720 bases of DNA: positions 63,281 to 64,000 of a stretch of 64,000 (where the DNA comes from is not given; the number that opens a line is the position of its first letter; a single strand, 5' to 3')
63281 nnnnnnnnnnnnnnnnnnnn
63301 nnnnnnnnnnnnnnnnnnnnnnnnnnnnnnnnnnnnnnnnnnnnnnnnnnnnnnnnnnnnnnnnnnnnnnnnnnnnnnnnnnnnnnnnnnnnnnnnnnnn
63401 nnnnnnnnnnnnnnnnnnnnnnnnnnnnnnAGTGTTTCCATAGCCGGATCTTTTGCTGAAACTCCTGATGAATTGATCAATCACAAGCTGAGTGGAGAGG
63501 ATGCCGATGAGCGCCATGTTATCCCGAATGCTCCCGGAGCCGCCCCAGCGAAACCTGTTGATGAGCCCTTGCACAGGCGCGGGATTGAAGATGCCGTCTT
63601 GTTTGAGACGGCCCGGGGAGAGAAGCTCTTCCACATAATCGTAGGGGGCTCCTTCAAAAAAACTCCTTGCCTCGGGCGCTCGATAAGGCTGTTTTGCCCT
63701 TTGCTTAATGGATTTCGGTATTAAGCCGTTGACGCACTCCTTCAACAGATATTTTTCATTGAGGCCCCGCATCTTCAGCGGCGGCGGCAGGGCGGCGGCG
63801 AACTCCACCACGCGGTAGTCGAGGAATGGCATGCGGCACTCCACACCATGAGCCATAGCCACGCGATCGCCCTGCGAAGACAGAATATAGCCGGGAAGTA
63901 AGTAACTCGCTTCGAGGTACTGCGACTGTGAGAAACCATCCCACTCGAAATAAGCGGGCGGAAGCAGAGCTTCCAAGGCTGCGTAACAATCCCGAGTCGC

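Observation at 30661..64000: Composite sigma-54-wired locus: a Wzx/Wzy polysaccharide operon flanked by a PCP-based and an ACP-based tailoring operon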

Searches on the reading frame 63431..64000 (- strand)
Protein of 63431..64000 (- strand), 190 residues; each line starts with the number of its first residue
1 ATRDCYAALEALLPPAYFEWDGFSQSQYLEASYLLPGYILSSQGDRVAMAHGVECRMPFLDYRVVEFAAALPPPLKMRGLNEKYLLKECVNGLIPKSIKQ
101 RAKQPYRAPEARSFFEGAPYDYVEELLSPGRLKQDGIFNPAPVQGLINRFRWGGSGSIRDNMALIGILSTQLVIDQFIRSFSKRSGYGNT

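Call 6: search_protein_families(library=pfam, proteins=[window:63431-64000:-], max_evalue=0.01)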
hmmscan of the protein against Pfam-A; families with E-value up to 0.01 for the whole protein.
window:63431-64000:- (190 aa): 1 family
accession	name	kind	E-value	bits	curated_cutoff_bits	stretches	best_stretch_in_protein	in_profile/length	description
PF00733.27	Asn_synthase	-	5e-35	122.2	21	1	19-152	203-333/354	Asparagine synthase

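Call 9: search_protein_families(library=ncbifam, proteins=[window:63431-64000:-], max_evalue=0.01)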
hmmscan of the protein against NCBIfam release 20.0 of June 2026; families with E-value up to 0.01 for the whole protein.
window:63431-64000:- (190 aa): 6 families
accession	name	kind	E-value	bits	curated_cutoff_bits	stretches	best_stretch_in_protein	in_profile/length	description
TIGR03108.1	eps_aminotran_1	hypoth_equivalog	3.7e-22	78.8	816.9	1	21-152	477-606/628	XrtA/PEP-CTERM system amidotransferase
TIGR01536.1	asn_synth_AEB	equivalog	9.1e-22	77.7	267.1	1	23-106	436-517/517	asparagine synthase (glutamine-hydrolyzing)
TIGR03104.1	trio_amidotrans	equivalog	2.3e-17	62.5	570.1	1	45-148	461-562/589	N-acetylglutaminylglutamine amidotransferase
NF006949.0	PRK09431.1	equivalog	3.4e-13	49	499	1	44-107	389-454/554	asparagine synthase B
NF033535.1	lass_lactam_cya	exception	9e-09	34.4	525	1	43-103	534-594/668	lasso peptide isopeptide bond-forming cyclase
NF033561.1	macrolact_Ik_Al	subfamily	3.1e-06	26.1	300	1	47-147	433-531/561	albusnodin/ikarugamycin family macrolactam cyclase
